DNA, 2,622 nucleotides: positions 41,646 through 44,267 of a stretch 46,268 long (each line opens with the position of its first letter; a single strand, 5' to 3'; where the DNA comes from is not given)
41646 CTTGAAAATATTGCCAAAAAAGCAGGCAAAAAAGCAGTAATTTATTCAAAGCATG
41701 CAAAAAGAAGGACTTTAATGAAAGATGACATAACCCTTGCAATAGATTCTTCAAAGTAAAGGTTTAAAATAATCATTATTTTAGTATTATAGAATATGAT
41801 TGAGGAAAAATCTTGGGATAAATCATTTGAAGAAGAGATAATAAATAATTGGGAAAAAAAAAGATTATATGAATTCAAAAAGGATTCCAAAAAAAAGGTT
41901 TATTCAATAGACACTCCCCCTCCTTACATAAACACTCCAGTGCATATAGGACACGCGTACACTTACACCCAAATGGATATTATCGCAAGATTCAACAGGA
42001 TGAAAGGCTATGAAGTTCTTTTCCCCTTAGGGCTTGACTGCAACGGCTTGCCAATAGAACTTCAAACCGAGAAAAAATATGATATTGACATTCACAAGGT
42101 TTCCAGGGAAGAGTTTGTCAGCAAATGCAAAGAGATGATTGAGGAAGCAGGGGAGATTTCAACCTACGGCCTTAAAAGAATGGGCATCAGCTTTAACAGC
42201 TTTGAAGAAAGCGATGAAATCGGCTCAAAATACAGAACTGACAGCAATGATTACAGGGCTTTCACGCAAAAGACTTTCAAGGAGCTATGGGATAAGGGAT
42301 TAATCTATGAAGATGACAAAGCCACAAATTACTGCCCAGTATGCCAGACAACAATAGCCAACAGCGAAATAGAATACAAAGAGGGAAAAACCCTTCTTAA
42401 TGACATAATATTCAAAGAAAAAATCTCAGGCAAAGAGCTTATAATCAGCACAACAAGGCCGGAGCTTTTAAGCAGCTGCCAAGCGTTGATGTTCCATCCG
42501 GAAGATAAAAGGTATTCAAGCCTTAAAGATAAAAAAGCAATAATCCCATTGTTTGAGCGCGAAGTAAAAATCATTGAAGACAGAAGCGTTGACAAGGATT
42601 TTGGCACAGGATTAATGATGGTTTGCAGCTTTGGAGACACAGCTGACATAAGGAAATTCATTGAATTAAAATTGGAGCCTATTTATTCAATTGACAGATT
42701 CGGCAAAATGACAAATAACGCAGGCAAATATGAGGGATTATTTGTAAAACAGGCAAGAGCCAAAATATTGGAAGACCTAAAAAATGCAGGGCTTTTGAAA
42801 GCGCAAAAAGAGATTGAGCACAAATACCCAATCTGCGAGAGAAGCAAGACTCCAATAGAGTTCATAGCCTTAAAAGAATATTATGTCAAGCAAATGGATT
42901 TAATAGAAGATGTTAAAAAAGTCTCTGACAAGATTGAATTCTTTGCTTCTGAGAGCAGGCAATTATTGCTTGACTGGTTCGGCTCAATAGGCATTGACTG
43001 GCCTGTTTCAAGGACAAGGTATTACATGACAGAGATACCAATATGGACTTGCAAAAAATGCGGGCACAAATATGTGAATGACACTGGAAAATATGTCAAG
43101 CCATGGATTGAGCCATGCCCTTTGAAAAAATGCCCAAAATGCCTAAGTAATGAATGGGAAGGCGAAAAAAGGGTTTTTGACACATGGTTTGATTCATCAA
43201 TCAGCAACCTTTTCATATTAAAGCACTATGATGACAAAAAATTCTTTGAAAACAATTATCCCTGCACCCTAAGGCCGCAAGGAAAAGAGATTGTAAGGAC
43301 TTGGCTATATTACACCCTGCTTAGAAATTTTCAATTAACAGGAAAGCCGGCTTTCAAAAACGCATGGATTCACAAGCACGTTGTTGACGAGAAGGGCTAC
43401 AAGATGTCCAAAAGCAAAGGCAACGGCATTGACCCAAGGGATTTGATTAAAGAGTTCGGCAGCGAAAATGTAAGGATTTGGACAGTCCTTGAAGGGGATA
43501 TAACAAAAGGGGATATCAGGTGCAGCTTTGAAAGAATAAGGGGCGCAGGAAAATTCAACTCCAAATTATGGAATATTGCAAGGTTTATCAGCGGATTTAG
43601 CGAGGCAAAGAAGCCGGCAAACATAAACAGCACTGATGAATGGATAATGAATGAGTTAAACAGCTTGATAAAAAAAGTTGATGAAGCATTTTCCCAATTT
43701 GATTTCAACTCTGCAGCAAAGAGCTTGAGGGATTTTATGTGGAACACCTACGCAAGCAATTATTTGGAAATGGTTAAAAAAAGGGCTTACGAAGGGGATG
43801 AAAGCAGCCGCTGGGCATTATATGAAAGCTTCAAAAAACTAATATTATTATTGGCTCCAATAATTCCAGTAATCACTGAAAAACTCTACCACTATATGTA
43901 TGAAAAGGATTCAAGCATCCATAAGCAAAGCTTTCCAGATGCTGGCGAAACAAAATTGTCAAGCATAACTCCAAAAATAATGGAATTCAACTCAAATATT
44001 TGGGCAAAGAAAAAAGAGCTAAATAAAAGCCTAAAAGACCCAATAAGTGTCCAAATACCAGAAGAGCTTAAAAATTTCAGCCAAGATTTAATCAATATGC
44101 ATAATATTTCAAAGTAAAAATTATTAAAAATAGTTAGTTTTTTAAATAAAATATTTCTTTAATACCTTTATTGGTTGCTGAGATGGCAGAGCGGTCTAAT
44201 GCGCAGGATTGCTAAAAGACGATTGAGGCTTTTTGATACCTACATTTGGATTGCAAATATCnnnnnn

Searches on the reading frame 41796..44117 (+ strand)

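Call 94: search_protein_families(library=pfam, proteins=[window:41796-44117:+], max_evalue=0.00001)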
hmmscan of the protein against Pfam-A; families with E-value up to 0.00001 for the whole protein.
window:41796-44117:+ (773 aa): 4 families
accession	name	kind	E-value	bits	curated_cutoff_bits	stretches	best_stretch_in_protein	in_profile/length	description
PF00133.28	tRNA-synt_1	-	3.1e-76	257.2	22.7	1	15-567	2-405/414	tRNA synthetases class I (I, L, M and V)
PF08264.19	Anticodon_1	-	9.6e-33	113.6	25.1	1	614-753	1-147/148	Anticodon-binding domain of tRNA ligase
PF09334.17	tRNA-synt_1g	-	8.4e-27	94.4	20.1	1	38-193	3-136/391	tRNA synthetases class I (M)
PF01406.26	tRNA-synt_1e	-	2e-08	34.4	27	0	519-562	236-279/301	tRNA synthetases class I (C) catalytic domain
